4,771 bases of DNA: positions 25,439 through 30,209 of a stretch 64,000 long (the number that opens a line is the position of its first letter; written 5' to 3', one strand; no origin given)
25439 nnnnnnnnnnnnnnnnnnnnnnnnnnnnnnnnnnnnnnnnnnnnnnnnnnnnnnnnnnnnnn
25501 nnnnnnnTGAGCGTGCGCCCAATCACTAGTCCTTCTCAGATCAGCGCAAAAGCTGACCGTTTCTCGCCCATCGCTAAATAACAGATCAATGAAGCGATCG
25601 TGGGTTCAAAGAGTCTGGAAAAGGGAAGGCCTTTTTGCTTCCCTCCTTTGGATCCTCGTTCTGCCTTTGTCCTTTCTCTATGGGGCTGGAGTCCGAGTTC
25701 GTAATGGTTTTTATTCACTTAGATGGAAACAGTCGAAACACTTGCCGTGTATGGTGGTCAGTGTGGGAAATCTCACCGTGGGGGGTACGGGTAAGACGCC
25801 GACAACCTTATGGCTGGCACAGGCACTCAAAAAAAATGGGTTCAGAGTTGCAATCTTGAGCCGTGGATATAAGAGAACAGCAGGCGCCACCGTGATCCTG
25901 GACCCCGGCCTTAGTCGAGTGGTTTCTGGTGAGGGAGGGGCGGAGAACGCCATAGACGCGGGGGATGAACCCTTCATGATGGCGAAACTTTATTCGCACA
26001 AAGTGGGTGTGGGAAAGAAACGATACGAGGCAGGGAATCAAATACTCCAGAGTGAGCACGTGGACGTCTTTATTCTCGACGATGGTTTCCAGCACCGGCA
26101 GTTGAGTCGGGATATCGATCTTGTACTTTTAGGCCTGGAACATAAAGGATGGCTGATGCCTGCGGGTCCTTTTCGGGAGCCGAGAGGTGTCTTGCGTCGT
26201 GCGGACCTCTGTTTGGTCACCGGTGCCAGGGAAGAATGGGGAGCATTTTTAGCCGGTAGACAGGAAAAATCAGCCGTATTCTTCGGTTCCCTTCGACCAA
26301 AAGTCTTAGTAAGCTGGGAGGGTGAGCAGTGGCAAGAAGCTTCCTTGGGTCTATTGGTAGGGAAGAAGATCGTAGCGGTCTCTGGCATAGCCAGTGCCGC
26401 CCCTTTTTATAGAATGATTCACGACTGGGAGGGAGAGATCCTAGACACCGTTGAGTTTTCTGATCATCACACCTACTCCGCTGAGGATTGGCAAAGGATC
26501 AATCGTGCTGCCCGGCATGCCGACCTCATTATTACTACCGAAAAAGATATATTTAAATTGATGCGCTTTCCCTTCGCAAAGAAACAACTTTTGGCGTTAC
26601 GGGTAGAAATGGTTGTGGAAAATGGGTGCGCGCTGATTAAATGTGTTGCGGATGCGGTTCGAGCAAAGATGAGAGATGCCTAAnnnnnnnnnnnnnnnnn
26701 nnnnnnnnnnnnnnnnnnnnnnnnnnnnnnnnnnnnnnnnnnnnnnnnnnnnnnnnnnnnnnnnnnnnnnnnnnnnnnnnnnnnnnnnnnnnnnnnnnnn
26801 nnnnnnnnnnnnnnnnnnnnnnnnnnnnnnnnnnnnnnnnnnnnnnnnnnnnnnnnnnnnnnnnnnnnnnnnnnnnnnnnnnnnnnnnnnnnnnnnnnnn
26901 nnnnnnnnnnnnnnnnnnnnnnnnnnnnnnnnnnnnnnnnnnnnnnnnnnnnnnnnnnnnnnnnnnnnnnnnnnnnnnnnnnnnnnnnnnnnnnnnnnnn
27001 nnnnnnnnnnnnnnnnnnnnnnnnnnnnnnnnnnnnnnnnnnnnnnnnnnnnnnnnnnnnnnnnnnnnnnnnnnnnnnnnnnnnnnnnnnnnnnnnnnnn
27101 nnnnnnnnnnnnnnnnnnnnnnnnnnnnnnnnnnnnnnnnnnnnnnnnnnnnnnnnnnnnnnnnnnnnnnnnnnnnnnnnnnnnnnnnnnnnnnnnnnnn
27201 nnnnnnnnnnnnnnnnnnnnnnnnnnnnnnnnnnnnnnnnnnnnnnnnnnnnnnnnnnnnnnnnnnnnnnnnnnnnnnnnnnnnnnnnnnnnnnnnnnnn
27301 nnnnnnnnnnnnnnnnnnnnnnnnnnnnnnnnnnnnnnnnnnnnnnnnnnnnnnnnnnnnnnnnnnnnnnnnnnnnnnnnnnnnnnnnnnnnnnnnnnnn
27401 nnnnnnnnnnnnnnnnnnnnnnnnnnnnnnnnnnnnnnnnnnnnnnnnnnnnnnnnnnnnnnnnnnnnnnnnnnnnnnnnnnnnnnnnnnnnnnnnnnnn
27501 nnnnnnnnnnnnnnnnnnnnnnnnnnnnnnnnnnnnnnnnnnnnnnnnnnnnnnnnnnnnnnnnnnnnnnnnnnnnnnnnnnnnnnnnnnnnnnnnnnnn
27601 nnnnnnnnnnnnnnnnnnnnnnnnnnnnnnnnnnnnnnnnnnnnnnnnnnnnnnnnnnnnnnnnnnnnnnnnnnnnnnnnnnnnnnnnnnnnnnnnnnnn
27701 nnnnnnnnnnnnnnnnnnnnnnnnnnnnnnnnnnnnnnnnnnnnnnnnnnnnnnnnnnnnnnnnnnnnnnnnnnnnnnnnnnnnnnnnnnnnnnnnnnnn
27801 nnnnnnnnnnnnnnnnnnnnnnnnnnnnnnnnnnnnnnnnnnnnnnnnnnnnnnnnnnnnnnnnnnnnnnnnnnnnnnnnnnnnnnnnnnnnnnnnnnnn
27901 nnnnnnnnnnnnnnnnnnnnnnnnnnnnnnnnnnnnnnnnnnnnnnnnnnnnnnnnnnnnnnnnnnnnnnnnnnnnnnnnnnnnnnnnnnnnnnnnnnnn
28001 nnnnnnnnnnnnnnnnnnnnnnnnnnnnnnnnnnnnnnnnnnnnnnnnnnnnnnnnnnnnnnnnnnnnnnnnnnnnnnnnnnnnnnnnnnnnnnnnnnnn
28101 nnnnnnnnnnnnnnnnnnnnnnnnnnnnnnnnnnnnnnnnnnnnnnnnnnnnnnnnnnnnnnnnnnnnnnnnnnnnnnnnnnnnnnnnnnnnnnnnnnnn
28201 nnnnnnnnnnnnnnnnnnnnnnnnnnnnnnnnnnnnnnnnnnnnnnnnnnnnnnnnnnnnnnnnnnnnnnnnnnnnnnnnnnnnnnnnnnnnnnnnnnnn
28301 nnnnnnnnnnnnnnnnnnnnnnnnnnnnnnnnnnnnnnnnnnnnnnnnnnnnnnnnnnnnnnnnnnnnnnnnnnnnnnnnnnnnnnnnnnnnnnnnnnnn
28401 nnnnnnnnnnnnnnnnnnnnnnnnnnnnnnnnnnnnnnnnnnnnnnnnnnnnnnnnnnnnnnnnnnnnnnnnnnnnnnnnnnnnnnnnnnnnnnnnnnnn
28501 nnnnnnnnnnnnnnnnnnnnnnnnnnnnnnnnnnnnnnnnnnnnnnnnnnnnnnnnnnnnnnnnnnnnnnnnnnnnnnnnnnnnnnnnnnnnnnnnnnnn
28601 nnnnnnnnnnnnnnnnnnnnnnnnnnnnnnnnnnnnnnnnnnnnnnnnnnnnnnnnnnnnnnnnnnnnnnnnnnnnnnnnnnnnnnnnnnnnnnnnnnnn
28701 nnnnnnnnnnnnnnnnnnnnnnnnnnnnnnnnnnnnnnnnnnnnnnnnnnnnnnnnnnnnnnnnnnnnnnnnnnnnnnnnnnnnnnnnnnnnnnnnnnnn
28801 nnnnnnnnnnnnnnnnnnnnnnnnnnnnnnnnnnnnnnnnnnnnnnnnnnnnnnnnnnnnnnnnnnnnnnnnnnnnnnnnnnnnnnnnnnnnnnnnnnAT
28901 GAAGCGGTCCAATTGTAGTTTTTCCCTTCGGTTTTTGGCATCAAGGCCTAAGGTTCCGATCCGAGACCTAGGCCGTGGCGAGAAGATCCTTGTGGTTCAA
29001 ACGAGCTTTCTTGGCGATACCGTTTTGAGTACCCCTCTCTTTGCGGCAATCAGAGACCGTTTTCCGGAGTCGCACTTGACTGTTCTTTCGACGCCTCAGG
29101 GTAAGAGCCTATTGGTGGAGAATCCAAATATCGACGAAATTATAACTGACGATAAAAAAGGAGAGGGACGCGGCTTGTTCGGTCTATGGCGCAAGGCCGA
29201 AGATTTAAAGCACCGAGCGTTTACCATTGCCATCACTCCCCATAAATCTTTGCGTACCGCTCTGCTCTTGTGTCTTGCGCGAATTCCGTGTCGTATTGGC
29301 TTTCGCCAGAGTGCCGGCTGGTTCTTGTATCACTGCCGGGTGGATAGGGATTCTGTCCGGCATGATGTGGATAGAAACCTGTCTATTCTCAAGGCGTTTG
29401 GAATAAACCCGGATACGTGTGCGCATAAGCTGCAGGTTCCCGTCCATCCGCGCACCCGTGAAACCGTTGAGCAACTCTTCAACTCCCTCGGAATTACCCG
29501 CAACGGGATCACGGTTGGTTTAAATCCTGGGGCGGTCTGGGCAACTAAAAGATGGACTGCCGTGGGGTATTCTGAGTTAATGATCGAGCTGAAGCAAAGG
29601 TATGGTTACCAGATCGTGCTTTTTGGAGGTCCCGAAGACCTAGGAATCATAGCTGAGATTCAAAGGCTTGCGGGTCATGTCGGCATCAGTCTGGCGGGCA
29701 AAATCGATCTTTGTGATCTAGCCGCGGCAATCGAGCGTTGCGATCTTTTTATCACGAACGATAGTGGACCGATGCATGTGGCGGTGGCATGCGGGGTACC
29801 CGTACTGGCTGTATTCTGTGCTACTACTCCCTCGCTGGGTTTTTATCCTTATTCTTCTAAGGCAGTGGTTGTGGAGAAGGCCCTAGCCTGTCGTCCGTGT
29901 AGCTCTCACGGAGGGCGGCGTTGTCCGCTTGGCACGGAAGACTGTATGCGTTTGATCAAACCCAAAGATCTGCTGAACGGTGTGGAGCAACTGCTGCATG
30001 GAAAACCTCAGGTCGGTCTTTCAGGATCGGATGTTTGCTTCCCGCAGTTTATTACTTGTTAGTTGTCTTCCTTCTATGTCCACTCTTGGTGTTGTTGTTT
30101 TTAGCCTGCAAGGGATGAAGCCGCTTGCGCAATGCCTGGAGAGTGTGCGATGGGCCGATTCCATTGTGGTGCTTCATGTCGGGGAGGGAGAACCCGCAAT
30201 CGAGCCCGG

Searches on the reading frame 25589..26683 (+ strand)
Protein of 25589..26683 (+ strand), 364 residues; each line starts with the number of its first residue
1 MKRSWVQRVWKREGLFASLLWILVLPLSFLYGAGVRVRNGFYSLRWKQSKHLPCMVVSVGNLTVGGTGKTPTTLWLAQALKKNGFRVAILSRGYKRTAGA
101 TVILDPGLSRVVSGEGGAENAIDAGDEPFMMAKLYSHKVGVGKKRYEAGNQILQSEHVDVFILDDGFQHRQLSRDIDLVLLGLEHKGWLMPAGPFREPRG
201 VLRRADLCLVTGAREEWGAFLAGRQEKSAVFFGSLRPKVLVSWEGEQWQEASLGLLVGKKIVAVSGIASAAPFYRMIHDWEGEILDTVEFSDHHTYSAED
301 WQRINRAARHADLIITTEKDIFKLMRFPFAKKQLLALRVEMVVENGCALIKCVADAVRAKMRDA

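Call 16: find_encoding_contigs(protein=window:25589-26683:+, flank=10000, max_places=1)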
Protein window:25589-26683:+ (364 aa): 1 contig read that carries it; 1 place shown.
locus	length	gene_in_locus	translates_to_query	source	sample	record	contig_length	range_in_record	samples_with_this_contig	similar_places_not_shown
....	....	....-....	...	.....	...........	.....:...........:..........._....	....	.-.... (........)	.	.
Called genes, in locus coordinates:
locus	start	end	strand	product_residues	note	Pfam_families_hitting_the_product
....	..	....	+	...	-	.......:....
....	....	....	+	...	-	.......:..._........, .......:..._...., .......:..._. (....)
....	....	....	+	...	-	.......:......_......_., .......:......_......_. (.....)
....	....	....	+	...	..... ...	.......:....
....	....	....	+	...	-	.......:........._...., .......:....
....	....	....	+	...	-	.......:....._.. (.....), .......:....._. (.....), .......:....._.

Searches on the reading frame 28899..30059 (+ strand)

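Call 18: search_protein_families(library=pfam, proteins=[window:28899-30059:+], max_evalue=0.0001)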
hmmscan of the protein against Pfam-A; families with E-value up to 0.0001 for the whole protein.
window:28899-30059:+ (387 aa): 1 family
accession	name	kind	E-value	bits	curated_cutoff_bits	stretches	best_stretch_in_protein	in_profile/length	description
PF01075.23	Glyco_transf_9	-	1.4e-39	136.3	22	1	98-336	3-238/247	Glycosyltransferase family 9 (heptosyltransferase)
